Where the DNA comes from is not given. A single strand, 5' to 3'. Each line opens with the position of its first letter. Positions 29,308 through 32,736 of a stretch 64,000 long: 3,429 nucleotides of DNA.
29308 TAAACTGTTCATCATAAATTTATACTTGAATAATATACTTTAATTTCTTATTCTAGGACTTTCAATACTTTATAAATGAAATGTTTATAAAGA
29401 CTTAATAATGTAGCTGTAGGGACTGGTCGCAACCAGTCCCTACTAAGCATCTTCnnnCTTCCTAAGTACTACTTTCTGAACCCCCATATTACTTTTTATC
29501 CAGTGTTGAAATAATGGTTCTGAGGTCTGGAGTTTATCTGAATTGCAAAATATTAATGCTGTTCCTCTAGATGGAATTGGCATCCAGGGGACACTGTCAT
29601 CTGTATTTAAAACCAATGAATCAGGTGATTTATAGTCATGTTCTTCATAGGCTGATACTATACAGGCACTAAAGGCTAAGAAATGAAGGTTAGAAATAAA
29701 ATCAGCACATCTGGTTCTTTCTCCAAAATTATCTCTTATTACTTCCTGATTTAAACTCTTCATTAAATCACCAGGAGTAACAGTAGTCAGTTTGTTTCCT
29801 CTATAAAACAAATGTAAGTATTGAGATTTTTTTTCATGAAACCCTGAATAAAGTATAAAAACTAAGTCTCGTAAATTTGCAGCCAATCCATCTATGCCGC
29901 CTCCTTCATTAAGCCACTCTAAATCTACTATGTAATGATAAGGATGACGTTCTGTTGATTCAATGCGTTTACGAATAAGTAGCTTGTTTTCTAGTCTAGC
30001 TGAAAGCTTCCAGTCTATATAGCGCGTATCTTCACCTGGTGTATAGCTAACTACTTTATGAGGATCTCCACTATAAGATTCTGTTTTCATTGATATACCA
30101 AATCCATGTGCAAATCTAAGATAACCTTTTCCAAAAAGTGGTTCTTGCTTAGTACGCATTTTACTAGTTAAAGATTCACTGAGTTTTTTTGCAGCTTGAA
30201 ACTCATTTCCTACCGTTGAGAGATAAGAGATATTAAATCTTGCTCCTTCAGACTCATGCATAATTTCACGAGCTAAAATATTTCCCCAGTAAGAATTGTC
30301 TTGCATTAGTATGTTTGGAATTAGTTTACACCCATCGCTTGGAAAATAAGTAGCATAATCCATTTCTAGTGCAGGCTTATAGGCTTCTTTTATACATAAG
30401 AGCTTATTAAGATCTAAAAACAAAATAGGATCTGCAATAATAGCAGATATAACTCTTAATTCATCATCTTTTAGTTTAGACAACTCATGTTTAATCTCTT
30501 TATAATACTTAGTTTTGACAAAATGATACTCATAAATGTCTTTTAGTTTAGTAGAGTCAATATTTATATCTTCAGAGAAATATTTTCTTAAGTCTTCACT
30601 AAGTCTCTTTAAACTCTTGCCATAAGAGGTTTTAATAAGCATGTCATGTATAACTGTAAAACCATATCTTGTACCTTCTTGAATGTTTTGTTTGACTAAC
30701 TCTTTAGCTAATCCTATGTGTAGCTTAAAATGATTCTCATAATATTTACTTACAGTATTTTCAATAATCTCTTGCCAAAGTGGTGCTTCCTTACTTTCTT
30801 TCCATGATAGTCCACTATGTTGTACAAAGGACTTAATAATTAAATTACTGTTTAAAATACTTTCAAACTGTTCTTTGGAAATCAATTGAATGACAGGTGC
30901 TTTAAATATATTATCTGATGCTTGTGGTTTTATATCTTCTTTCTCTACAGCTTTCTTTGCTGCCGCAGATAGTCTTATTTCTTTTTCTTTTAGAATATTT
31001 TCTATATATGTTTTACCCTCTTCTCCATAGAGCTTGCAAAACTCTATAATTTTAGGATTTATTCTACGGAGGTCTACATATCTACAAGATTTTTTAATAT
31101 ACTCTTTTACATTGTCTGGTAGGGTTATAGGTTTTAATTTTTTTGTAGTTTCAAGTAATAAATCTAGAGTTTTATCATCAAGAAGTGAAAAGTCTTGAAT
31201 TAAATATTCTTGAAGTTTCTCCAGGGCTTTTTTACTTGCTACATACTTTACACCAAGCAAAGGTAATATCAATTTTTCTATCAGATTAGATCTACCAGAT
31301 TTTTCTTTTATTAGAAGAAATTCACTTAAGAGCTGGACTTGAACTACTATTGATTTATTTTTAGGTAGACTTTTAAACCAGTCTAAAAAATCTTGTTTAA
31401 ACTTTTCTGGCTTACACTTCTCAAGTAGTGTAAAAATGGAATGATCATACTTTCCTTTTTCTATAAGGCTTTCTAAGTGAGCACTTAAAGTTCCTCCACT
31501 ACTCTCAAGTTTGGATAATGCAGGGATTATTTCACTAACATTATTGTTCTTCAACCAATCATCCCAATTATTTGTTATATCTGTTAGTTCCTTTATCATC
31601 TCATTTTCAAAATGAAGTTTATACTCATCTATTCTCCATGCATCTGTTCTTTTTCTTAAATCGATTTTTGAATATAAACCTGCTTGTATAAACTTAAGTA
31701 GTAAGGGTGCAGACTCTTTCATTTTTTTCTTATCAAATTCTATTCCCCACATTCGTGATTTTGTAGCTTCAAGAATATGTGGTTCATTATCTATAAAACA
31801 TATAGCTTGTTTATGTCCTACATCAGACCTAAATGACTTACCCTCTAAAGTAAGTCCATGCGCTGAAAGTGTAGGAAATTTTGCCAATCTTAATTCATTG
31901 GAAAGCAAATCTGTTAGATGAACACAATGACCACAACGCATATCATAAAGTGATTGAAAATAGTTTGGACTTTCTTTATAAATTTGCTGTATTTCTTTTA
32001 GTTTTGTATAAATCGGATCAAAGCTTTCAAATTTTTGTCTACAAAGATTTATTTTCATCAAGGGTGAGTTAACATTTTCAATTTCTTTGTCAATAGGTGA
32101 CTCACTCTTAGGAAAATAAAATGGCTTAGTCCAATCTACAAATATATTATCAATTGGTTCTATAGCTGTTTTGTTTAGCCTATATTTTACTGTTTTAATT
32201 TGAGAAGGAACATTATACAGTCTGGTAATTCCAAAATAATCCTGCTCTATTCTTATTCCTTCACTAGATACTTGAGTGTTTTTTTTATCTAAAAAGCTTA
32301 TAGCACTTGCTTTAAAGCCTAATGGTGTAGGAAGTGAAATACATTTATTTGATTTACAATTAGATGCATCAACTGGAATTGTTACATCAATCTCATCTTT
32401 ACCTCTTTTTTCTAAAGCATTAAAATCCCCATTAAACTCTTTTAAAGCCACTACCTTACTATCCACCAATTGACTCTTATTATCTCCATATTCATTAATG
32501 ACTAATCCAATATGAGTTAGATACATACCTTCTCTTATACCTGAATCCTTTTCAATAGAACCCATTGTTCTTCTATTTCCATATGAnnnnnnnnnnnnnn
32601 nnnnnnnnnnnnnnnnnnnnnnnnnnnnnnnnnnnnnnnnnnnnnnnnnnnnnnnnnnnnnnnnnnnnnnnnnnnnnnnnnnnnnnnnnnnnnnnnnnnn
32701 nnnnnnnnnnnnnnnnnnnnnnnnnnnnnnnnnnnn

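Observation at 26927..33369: Operon of a 1304-aa transglutaminase-like/DUF58 giant protein with two paralogs sharing an N-terminal '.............' motif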

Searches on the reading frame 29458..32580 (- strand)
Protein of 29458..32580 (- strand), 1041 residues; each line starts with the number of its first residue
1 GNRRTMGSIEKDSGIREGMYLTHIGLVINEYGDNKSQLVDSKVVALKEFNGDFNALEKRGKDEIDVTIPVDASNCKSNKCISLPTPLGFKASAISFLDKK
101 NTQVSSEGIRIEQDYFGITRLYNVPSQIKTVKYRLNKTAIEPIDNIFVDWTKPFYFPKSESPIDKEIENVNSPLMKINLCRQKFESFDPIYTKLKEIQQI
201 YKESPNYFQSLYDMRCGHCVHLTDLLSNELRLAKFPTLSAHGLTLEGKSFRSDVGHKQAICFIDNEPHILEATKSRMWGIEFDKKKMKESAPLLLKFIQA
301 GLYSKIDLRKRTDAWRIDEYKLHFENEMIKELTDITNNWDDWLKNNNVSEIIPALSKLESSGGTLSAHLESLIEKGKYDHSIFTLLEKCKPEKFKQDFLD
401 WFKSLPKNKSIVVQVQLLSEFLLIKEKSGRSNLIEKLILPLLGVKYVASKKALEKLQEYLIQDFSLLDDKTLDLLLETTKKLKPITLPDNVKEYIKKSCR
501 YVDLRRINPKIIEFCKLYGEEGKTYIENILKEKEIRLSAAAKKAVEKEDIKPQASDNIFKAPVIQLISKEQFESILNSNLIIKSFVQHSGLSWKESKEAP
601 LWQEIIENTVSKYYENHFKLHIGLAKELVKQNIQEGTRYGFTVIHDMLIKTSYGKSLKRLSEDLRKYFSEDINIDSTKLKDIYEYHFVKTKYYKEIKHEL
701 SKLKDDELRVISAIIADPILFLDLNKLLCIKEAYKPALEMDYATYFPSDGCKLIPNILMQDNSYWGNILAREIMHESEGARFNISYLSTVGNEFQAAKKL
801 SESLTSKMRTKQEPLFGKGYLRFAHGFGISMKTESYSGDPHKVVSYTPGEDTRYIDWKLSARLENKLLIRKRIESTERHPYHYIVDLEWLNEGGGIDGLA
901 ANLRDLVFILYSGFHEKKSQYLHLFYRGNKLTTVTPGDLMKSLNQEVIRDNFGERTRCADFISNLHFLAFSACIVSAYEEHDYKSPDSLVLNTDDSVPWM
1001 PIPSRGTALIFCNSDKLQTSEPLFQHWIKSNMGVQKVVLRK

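Call 35: search_protein_representatives(protein=window:29458-32580:-)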
Query: 1041 residues. Proteins with E-value up to 0.001 (for the whole library): 33; up to 1e-10: 21; up to 1e-30: 15. The best 33 are listed.
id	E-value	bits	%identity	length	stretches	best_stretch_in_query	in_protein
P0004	0.0e+00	1761.2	100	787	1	39-825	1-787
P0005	4.0e-139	482.0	100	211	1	831-1041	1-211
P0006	1.5e-96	341.0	32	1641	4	6-318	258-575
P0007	5.8e-88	312.6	31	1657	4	745-1038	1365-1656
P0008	3.6e-72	260.3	33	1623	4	12-316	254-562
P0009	2.7e-70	254.2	31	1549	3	3-300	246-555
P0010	4.4e-66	240.2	30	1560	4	744-1034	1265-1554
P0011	1.9e-62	228.1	30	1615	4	760-1035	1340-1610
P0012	3.6e-61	223.9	33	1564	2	4-309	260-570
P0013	3.3e-58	214.1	30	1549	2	5-338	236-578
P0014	3.9e-57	210.6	32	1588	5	6-300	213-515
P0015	1.1e-55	205.8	31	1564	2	747-1037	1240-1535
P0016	8.4e-54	199.5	31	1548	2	6-317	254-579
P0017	7.4e-46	173.2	33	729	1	668-1039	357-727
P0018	2.4e-31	125.2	33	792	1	6-300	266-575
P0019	3.7e-22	94.8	29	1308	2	808-1004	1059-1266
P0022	5.0e-13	64.6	32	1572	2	845-983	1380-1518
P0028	2.6e-07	45.6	39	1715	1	786-893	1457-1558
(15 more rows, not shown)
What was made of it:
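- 33 hits, 15 below 1e-30, mostly 1500-1700 aa (call 35).
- Tried and rejected: The exhaustive HMMER search was what found the family (call 35).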

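Call 41: find_encoding_contigs(protein=P0006, flank=8000, max_places=3)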
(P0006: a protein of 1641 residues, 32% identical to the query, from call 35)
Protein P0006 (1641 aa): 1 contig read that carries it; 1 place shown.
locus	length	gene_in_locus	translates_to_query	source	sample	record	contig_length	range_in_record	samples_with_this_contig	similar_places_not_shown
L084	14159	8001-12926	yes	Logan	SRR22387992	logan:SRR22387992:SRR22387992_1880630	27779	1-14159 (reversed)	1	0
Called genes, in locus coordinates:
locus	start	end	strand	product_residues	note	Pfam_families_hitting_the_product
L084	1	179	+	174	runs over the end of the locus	PF10543:ORF6N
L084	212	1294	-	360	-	PF03435:Sacchrp_dh_NADP, PF16653:Sacchrp_dh_C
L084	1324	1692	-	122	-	PF00436:SSB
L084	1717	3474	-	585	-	PF03109:ABC1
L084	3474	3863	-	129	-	-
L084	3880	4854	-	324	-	PF01734:Patatin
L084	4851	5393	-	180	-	PF00005:ABC_tran (faint), PF01583:APS_kinase, PF08433:KTI12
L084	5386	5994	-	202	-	PF01025:GrpE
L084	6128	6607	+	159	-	-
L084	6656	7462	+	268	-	PF03618:Kinase-PPPase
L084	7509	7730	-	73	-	-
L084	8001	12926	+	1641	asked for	-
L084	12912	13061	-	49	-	-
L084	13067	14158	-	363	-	?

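Call 43: find_encoding_contigs(protein=P0007, flank=8000, max_places=2)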
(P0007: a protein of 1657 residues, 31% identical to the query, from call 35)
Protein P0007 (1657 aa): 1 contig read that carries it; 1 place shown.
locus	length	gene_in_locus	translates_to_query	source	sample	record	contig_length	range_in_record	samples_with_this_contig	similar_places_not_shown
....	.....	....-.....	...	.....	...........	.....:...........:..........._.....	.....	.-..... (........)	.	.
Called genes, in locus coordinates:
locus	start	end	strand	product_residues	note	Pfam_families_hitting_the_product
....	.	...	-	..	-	?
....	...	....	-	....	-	-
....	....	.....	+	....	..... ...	-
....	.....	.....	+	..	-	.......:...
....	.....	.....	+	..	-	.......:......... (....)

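Call 44: find_encoding_contigs(protein=P0008, flank=8000, max_places=2)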
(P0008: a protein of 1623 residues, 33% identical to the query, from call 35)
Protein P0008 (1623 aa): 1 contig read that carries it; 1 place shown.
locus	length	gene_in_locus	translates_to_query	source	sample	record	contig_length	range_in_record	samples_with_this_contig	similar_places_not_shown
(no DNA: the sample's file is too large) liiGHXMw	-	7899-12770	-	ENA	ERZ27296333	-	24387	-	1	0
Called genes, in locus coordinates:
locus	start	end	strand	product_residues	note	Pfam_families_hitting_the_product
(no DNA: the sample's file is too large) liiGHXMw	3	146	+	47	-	?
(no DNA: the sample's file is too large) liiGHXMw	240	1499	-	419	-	PF01734:Patatin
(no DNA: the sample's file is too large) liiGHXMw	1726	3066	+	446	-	PF00330:Aconitase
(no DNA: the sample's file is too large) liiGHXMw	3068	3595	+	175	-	PF00694:Aconitase_C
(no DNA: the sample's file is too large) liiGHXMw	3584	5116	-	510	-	PF03372:Exo_endo_phos (weak)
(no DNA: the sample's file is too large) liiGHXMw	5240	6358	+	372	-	PF02788:RuBisCO_large_N, PF00016:RuBisCO_large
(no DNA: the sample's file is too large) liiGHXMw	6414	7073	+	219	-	PF06888:Put_Phosphatase, PF12710:HAD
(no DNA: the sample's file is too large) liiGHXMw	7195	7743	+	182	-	PF00596:Aldolase_II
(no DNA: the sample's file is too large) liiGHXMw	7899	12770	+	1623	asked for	-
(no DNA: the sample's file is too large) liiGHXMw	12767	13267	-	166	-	PF03079:ARD, PF07883:Cupin_2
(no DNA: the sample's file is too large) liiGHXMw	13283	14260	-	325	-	PF00491:Arginase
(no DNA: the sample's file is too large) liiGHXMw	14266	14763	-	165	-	PF09419:PGP_phosphatase, PF00702:Hydrolase (faint), PF13242:Hydrolase_like (weak)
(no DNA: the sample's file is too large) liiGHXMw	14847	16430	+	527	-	PF03023:MurJ, PF01554:MatE (weak)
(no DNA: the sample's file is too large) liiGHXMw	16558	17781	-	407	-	PF00036:EF-hand_1 (faint), PF13202:EF-hand_5 (faint), PF13405:EF-hand_6 (faint), PF13499:EF-hand_7 (weak)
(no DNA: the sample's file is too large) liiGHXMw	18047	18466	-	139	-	-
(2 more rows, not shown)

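Call 45: find_encoding_contigs(protein=P0010, flank=8000, max_places=2)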
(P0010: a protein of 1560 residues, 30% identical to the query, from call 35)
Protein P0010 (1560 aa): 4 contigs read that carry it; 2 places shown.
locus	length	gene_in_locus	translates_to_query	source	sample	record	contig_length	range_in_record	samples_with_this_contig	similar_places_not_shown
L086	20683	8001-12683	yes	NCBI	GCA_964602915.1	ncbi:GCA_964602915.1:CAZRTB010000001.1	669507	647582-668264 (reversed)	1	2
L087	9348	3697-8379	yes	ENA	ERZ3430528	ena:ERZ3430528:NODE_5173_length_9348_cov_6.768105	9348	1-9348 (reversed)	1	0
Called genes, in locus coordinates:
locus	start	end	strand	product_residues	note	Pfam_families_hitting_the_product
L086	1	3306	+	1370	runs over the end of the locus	-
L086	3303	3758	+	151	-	-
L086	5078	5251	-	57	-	-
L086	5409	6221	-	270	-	PF17930:LpxI_N, PF06230:LpxI_C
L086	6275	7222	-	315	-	PF03150:CCP_MauG, PF00034:Cytochrom_C (weak)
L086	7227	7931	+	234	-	PF00565:SNase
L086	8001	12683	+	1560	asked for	-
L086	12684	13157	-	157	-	-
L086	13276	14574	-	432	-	PF00696:AA_kinase, PF01842:ACT, PF22468:ACT_9, PF01842:ACT (weak), PF13840:ACT_7, PF22468:ACT_9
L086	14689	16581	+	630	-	-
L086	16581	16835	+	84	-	-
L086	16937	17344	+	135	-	-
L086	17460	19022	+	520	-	PF01293:PEPCK_ATP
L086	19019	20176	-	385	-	PF13173:AAA_14, PF13401:AAA_22 (faint), PF13635:DUF4143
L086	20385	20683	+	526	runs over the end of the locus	PF00682:HMGL-like, PF22617:HCS_D2, PF08502:LeuA_dimer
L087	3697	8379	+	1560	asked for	-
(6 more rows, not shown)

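Call 70: search_protein_families(library=pfam, proteins=[P0015, P0017, P0019, P0010, P0011, P0007], max_evalue=0.01)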
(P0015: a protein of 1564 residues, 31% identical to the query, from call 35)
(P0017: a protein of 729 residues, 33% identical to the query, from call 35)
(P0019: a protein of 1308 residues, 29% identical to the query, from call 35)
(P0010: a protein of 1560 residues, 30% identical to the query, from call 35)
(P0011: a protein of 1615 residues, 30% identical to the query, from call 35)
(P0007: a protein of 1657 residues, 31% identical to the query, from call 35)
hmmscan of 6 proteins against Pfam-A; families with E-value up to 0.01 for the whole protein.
P0015 (1564 aa): 1 family
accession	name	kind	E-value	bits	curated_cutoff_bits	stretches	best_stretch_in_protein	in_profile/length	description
PF01882.25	DUF58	-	6.3e-08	32.5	23.4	1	1341-1374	2-35/216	Protein of unknown function DUF58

P0017 (729 aa): 1 family
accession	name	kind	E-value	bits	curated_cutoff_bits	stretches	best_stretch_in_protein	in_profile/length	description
PF01882.25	DUF58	-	1e-06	28.6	23.4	1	533-564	2-33/216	Protein of unknown function DUF58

P0019 (1308 aa): 1 family
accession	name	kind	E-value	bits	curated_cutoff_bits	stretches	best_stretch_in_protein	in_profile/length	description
PF01882.25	DUF58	-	4.4e-11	42.8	23.4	1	1097-1140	1-44/216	Protein of unknown function DUF58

P0010 (1560 aa): 1 family
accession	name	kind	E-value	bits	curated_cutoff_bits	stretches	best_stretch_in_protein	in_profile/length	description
PF01882.25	DUF58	-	2.3e-05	24.1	23.4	1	1365-1396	2-33/216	Protein of unknown function DUF58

P0011 (1615 aa): 1 family
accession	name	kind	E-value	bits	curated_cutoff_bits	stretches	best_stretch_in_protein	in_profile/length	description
PF01882.25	DUF58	-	4.4e-06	26.5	23.4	1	1422-1452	2-32/216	Protein of unknown function DUF58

P0007 (1657 aa): 0 families
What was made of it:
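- On DUF58 (PF01882): P0019 42.8, P0015 32.5, P0017 28.6, P0011 26.5 and P0010 24.1 bits (call 70). Only profile positions 1-44 align (call 70).
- Checked: Five homologues do pass (24-43 bits, call 70).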

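Call 81: find_encoding_contigs(protein=P0019, flank=8000, max_places=1)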
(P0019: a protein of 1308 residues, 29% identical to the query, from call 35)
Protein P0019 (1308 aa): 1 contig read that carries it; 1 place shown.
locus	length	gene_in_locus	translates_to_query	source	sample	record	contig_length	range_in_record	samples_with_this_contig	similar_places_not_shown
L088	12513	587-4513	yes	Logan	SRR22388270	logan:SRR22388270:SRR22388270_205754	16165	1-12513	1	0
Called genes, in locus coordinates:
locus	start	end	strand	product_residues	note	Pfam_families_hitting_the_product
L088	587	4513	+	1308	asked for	PF01882:DUF58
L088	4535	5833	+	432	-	PF00275:EPSP_synthase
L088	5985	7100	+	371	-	PF04015:DUF362, PF12838:Fer4_7 (faint), PF12837:Fer4_6 (weak), PF13237:Fer4_10 (weak), PF00037:Fer4 (weak)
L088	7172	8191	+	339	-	PF00579:tRNA-synt_1b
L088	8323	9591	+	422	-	PF04055:Radical_SAM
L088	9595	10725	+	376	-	PF04055:Radical_SAM, PF13353:Fer4_12 (weak)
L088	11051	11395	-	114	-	-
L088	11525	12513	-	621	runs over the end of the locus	-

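Call 82: find_encoding_contigs(protein=P0022, flank=8000, max_places=1)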
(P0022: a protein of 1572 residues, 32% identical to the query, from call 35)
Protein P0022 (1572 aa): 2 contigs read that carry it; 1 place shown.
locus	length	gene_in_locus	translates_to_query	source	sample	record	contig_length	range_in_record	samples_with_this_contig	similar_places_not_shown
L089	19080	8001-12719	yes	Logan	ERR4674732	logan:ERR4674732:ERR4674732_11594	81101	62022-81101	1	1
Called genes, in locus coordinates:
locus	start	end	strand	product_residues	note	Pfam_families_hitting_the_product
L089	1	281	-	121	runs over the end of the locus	PF02152:FolB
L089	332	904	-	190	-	-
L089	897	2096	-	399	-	PF00575:S1 (weak), PF13509:S1_2 (faint), PF00575:S1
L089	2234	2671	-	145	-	-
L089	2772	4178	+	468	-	-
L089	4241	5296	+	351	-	PF00365:PFK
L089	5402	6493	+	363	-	-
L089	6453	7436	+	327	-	-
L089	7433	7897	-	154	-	PF01878:EVE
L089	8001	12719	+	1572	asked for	-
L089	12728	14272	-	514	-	PF19864:Radical_SAM_N2, PF04055:Radical_SAM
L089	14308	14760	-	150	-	PF01220:DHquinase_II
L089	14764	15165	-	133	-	PF00072:Response_reg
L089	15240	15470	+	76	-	-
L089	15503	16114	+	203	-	PF03602:Cons_hypoth95, PF09445:Methyltransf_15 (weak)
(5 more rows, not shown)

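Call 83: find_encoding_contigs(protein=P0028, flank=8000, max_places=1)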
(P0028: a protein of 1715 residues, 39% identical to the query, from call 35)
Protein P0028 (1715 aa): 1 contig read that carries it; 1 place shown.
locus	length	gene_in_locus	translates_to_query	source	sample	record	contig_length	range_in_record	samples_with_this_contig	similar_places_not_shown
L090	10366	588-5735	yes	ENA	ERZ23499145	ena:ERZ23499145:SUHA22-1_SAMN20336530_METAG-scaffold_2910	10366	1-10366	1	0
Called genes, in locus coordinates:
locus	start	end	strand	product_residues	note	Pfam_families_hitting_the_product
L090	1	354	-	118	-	?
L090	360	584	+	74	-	-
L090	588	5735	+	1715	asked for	PF01882:DUF58 (weak)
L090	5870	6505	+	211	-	-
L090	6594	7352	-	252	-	-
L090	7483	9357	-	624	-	PF00953:Glycos_transf_4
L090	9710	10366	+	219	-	?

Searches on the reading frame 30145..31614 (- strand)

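Call 95: search_protein_families(library=pfam, proteins=[window:30145-31614:-], max_evalue=10)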
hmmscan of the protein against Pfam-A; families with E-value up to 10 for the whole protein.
window:30145-31614:- (490 aa): 3 families
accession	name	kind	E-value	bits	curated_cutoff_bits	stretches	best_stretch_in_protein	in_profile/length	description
PF22560.2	GMT-wHTH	-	0.00017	22.4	27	1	333-390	24-79/82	GMT-like wHTH domain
PF09330.16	Lact-deh-memb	-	0.049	13.5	25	1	71-182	14-117/290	D-lactate dehydrogenase, membrane binding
PF17898.6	GerD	-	0.51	10.8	29.5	1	195-290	16-112/114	Spore germination GerD central core domain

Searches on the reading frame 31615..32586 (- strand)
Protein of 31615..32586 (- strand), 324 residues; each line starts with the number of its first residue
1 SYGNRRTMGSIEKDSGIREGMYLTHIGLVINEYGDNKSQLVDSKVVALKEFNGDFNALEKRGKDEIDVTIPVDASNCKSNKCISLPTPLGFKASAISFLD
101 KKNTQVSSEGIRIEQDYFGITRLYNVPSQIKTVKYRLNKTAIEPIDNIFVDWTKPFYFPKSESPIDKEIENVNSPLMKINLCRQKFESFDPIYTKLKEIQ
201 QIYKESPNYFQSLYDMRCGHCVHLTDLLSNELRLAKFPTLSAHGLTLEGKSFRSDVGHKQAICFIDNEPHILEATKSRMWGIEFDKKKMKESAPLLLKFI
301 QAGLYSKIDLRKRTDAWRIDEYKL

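Call 92: search_solved_structures(query=A5, max_evalue=10, show_alignments=2)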
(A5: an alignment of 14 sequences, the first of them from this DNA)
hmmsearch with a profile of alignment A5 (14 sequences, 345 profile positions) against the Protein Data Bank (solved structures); distinct sequences matched with E-value up to 10: 0.
